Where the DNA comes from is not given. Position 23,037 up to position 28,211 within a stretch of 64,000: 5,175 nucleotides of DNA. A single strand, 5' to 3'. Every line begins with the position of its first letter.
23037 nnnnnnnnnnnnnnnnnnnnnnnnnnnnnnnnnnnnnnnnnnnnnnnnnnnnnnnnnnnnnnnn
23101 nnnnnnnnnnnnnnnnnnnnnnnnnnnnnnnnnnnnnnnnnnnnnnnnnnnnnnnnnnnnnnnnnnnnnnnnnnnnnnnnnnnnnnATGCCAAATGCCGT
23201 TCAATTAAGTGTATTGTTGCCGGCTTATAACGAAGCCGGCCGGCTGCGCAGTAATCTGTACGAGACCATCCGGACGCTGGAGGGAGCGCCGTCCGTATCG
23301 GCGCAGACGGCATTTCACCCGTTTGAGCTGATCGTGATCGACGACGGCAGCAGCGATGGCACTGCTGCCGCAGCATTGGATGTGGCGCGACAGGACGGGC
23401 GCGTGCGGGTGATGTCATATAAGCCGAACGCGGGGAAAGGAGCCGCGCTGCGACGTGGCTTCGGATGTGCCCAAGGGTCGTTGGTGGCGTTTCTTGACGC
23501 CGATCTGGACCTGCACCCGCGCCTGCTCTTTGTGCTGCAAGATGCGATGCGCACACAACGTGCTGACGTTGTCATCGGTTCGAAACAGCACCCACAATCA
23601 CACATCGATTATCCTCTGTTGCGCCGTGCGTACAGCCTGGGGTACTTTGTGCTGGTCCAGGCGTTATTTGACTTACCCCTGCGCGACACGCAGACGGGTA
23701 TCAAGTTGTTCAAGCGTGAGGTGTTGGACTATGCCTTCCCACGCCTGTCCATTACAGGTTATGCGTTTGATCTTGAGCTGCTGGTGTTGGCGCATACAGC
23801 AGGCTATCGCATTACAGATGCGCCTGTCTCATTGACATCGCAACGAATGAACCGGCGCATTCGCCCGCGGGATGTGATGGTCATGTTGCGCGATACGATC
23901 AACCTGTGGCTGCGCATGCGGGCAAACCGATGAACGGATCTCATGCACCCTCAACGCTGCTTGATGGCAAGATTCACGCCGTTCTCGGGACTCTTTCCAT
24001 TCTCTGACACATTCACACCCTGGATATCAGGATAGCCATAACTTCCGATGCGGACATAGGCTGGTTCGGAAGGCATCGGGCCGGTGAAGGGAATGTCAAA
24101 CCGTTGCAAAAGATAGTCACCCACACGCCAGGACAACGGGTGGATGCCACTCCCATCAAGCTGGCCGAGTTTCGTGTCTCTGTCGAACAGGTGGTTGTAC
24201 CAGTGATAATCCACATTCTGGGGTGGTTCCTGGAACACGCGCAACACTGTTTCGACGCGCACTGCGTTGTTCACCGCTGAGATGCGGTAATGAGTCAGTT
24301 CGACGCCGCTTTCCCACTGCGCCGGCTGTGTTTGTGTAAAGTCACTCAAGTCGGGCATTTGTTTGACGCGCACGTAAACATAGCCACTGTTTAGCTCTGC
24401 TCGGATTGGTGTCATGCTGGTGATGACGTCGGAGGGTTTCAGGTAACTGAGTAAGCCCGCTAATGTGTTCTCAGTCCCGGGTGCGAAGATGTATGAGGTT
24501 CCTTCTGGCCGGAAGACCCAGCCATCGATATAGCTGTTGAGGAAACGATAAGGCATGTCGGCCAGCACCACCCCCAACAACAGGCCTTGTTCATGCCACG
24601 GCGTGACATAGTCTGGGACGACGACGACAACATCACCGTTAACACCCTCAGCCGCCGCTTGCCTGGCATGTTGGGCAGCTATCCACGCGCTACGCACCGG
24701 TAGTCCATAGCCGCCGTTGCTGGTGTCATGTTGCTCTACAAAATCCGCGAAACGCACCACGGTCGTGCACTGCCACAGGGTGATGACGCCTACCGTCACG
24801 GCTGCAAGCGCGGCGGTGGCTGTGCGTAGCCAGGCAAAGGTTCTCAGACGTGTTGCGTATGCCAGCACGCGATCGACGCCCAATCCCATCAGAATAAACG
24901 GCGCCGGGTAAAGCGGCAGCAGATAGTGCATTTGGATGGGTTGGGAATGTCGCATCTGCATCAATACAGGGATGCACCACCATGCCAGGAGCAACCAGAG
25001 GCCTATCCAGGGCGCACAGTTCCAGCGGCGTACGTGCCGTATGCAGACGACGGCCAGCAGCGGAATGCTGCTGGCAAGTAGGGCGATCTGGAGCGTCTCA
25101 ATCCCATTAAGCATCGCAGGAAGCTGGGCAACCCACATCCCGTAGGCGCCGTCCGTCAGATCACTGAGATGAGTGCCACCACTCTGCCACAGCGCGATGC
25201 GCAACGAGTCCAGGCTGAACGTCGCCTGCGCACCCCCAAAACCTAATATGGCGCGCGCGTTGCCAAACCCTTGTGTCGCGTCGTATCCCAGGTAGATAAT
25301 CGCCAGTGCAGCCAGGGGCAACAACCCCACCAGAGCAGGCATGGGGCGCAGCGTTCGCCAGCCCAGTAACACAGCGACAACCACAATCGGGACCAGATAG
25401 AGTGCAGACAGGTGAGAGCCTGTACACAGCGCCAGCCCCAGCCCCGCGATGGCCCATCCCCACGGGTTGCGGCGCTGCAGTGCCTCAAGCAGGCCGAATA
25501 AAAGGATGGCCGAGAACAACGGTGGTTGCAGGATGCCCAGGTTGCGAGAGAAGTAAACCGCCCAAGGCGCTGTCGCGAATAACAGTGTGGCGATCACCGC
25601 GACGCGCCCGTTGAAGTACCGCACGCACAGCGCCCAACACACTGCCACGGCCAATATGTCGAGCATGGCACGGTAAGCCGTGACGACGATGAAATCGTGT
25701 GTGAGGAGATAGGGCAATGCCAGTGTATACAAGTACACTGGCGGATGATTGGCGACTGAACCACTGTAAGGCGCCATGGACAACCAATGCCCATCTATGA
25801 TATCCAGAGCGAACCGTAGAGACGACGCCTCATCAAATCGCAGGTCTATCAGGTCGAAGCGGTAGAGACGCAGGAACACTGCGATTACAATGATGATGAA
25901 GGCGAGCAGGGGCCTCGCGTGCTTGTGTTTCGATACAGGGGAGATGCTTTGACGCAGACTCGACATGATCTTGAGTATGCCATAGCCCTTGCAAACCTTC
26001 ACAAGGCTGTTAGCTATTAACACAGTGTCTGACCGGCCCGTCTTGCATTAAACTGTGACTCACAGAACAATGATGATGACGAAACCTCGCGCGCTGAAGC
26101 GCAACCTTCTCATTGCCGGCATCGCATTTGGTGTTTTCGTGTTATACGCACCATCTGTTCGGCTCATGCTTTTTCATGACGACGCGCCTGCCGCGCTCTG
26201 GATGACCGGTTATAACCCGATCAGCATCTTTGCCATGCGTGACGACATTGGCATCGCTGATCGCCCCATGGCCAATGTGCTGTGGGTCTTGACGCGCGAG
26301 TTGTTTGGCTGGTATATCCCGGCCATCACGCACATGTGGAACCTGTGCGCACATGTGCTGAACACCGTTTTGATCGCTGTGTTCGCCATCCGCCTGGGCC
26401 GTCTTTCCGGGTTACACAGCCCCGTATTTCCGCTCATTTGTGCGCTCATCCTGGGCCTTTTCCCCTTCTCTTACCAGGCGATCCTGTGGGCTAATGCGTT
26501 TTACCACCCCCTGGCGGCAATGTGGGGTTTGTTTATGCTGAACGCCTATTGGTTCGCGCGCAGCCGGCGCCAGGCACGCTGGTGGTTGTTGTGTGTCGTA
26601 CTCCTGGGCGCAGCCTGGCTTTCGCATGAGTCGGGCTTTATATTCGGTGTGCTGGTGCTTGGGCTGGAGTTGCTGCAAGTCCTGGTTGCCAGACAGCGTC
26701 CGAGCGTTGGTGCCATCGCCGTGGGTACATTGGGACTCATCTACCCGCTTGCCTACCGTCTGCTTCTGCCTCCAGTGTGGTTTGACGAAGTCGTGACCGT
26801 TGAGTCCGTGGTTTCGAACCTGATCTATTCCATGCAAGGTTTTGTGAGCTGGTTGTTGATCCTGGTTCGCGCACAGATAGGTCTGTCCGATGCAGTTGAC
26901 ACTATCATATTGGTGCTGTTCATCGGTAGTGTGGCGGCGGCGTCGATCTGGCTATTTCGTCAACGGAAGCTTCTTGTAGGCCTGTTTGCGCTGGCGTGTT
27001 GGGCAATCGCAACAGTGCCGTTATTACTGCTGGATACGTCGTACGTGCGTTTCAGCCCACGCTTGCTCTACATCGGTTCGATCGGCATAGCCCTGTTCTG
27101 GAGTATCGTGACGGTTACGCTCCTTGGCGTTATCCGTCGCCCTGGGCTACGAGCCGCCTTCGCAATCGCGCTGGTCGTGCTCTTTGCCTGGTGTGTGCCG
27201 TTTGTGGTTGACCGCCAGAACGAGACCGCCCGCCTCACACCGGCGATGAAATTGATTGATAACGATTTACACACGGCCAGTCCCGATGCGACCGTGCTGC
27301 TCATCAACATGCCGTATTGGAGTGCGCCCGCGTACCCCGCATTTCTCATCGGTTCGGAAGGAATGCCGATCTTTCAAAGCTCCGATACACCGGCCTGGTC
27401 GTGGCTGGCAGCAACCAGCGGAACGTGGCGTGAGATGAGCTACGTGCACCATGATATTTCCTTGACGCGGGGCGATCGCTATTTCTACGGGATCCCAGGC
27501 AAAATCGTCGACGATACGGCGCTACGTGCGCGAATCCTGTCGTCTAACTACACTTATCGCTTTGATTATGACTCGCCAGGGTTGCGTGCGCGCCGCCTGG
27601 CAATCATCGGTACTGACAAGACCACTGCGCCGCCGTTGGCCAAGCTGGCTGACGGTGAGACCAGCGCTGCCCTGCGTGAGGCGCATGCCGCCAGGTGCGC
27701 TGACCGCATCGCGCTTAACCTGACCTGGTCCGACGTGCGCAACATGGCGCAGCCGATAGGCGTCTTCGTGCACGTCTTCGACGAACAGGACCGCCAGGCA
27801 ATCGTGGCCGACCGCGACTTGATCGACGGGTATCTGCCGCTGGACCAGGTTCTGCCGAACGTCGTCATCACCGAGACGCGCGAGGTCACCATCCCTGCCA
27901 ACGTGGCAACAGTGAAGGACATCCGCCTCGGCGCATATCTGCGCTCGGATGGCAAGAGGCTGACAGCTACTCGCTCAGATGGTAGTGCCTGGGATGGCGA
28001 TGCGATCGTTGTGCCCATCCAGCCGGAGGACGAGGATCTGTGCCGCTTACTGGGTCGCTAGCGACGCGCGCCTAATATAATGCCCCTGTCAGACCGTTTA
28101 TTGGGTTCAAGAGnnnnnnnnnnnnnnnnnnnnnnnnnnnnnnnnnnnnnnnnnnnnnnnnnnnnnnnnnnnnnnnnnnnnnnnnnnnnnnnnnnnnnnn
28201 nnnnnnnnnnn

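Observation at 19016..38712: Seven paralogous GT-C-type membrane glycosyltransferase-like genes in three classes, with one lipid-sugar synthase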

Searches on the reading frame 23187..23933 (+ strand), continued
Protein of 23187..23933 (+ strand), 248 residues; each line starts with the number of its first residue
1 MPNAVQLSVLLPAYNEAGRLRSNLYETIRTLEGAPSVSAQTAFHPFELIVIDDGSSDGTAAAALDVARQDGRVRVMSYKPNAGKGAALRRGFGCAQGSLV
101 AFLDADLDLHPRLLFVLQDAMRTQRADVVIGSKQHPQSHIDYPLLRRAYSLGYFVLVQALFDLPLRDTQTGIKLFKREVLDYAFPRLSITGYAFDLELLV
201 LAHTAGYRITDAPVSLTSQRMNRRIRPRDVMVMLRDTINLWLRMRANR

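Call 56: find_encoding_contigs(protein=P0249, flank=6000, max_places=2)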
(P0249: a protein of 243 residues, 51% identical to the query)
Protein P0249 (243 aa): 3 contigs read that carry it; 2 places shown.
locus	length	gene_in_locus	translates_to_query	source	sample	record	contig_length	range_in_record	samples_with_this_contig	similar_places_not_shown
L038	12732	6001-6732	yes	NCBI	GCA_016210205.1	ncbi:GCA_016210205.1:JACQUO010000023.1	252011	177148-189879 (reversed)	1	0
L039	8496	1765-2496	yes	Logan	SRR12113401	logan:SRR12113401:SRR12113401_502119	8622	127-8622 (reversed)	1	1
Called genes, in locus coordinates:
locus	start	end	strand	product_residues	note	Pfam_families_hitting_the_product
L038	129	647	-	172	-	PF13798:PCYCGC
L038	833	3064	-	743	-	PF09699:Paired_CXXCH_1 (faint), PF14522:Cytochrome_C7 (faint), PF14537:Cytochrom_c3_2 (faint), PF22113:Mtrc-MtrF_II-IV_dom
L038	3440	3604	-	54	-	PF00196:GerE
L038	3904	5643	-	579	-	PF13522:GATase_6, PF13537:GATase_7, PF01380:SIS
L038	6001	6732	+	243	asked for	PF13641:Glyco_tranf_2_3, PF00535:Glycos_transf_2, PF10111:Glyco_tranf_2_2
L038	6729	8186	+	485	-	PF02310:B12-binding (faint), PF04055:Radical_SAM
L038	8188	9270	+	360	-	PF04015:DUF362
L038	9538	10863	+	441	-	PF12832:MFS_1_like (faint), PF07690:MFS_1, PF00083:Sugar_tr (weak), PF07690:MFS_1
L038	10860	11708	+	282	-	PF02086:MethyltransfD12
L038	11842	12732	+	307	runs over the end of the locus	-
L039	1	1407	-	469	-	?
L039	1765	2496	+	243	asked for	PF13641:Glyco_tranf_2_3, PF00535:Glycos_transf_2, PF10111:Glyco_tranf_2_2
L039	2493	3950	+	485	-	PF02310:B12-binding (faint), PF04055:Radical_SAM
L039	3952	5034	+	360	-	PF04015:DUF362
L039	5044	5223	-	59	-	-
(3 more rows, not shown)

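Call 57: find_encoding_contigs(protein=P0290, flank=6000, max_places=2)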
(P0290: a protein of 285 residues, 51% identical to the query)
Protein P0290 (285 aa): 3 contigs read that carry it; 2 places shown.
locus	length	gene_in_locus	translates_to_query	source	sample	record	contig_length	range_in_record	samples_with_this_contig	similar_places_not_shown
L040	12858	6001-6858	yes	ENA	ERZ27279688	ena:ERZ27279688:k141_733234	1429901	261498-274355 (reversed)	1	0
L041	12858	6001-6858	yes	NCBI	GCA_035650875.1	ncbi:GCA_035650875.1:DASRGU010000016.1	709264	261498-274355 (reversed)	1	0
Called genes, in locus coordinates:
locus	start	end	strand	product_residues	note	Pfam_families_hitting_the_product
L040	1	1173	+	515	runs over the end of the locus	PF13570:Beta-prop_ACSF4 (weak), PF13360:PQQ_2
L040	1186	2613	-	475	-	PF00083:Sugar_tr, PF07690:MFS_1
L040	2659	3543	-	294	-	PF16881:LIAS_N, PF04055:Radical_SAM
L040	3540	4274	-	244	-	PF21948:LplA-B_cat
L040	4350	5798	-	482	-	PF00890:FAD_binding_2 (faint), PF01134:GIDA (weak), PF01262:AlaDh_PNT_C (faint), PF01494:FAD_binding_3 (faint), PF07992:Pyr_redox_2, PF13738:Pyr_redox_3, PF00070:Pyr_redox, PF02852:Pyr_redox_dim, +4 more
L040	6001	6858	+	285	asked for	PF00535:Glycos_transf_2, PF10111:Glyco_tranf_2_2 (weak), PF13641:Glyco_tranf_2_3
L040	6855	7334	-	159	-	-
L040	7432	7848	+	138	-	-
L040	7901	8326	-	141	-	PF08818:DUF1801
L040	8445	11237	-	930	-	PF00128:Alpha-amylase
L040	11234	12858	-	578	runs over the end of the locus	PF00128:Alpha-amylase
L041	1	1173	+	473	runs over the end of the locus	PF01011:PQQ (faint), PF13570:Beta-prop_ACSF4 (weak), PF13360:PQQ_2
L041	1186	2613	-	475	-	PF00083:Sugar_tr, PF07690:MFS_1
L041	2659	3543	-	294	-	PF16881:LIAS_N, PF04055:Radical_SAM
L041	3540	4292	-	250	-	PF21948:LplA-B_cat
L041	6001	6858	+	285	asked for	PF00535:Glycos_transf_2, PF10111:Glyco_tranf_2_2 (weak), PF13641:Glyco_tranf_2_3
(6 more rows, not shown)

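Call 61: search_solved_structures(query=A3, max_evalue=0.00001)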
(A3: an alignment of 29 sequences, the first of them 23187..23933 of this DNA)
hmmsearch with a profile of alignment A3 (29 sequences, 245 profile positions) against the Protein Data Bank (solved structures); distinct sequences matched with E-value up to 0.00001: 42.
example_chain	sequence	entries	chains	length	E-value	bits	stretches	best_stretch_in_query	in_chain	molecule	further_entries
5mlz_A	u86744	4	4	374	6.3e-27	97.9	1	3-222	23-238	Dolichol monophosphate mannose synthase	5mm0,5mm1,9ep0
2z87_A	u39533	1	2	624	1e-26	97.2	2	5-108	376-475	Chondroitin synthase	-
2z86_A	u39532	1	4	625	1e-26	97.2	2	5-108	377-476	Chondroitin synthase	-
5eke_A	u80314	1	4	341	8.1e-25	91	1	4-169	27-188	Uncharacterized glycosyltransferase sll0501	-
5ekp_C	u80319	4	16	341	8.1e-25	91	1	4-169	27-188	Uncharacterized glycosyltransferase sll0501 | Glycosyltransferase sll0501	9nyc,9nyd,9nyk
9nye_A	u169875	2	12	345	8.3e-25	91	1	4-169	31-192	Glycosyltransferase sll0501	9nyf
9hwj_A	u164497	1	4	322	4.7e-23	85.2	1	3-174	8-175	Undecaprenyl-phosphate 4-deoxy-4-formamido-L-arabinose transferase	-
9bhc_C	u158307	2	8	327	4.3e-22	82.1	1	3-173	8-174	Undecaprenyl-phosphate 4-deoxy-4-formamido-L-arabinose transferase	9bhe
8vxh_A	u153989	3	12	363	5.4e-22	81.8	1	3-173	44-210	Undecaprenyl-phosphate 4-deoxy-4-formamido-L-arabinose transferase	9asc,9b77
3bcv_A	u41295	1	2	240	2.7e-18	69.6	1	3-120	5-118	Putative glycosyltransferase protein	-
6h1j_A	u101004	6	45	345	4.7e-18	68.9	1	3-121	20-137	Probable ss-1,3-N-acetylglucosaminyltransferase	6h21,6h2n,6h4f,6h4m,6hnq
8vh7_A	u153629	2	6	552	1.3e-15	60.9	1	5-117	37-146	Heparosan synthase B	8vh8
8viw_A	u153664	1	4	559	1.3e-15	60.9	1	5-117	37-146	Heparosan synthase B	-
5hea_A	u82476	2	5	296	2e-15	60.2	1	5-120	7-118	Putative glycosyltransferase (GalT1)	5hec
8bz8_A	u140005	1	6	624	4.8e-15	59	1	3-122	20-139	Glycosyltransferase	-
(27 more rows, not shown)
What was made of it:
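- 23187..23933 (+): GT2: short polyprenyl-phosphate-sugar synthase-like enzyme without a TM anchor. It overlaps the end of B1 by 22 nt. The family profile matches PfDPMS at 6e-27 over positions 3-222 of 245, GtrB at 8e-25 and ArnC at 5e-23 (call 61).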

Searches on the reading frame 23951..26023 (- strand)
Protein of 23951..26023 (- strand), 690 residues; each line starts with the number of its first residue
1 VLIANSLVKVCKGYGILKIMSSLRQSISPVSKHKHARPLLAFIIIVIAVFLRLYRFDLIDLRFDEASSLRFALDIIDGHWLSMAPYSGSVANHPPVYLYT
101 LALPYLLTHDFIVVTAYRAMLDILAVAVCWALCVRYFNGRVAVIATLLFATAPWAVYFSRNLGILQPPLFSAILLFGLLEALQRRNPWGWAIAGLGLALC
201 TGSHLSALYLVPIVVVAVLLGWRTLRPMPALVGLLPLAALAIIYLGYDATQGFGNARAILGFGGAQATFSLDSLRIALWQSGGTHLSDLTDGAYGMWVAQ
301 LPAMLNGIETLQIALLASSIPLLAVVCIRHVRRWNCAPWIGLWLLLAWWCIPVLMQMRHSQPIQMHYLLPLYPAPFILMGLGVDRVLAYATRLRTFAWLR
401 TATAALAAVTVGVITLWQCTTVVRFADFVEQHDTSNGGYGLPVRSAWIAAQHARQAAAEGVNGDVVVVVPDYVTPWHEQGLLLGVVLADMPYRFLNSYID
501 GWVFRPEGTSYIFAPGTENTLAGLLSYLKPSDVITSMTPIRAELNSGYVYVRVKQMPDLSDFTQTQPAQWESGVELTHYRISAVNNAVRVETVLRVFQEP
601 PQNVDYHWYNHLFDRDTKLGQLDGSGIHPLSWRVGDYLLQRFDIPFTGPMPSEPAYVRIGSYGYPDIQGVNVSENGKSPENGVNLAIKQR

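Call 4: search_protein_families(library=pfam, proteins=[window:23951-26023:-], max_evalue=0.1)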
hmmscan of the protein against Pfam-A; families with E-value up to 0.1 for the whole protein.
window:23951-26023:- (690 aa): 2 families
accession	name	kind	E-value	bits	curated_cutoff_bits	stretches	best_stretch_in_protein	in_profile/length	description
PF13231.12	PMT_2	-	7.2e-08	33.2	26.1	1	92-241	1-155/160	Dolichyl-phosphate-mannose-protein mannosyltransferase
PF24200.1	DUF7425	-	0.014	16.1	27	1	349-398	5-52/95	Domain of unknown function (DUF7425)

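Call 5: search_protein_families(library=ncbifam, proteins=[window:23951-26023:-], max_evalue=0.1)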
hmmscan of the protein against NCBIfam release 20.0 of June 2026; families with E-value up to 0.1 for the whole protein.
window:23951-26023:- (690 aa): 1 family
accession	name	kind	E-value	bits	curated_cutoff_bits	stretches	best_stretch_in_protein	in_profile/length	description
TIGR03663.1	TIGR03663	subfamily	0.00026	20.1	126.25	1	40-223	3-184/435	flippase activity-associated protein Agl23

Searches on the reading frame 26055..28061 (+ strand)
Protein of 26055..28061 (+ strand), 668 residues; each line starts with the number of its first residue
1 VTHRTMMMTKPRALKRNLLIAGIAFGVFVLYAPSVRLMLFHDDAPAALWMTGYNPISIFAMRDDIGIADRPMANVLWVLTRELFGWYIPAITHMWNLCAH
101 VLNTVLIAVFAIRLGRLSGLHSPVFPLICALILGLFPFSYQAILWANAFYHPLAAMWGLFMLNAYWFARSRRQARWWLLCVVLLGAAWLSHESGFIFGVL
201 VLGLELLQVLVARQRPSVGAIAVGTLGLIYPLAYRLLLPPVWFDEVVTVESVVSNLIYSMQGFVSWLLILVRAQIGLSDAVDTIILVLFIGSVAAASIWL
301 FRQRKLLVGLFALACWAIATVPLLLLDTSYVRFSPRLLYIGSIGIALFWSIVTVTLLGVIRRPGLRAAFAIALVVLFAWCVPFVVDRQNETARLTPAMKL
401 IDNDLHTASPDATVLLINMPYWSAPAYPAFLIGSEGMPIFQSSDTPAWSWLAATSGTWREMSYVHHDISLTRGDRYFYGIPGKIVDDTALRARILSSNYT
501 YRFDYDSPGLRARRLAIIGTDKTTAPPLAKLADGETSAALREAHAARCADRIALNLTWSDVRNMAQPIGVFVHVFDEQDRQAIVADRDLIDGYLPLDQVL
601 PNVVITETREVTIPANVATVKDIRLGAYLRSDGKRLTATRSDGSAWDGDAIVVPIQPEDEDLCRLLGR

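Call 4: search_protein_families(library=pfam, proteins=[window:26055-28061:+], max_evalue=0.1)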
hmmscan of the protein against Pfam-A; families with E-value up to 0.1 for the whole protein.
window:26055-28061:+ (668 aa): 0 families

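Call 5: search_protein_families(library=ncbifam, proteins=[window:26055-28061:+], max_evalue=0.1)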
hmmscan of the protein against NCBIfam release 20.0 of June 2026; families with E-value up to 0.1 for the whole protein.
window:26055-28061:+ (668 aa): 1 family
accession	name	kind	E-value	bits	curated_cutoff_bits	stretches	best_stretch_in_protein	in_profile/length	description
NF005930.0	PRK07948.1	equivalog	0.022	15.4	82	1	233-297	20-79/86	monovalent cation/H+ antiporter complex subunit F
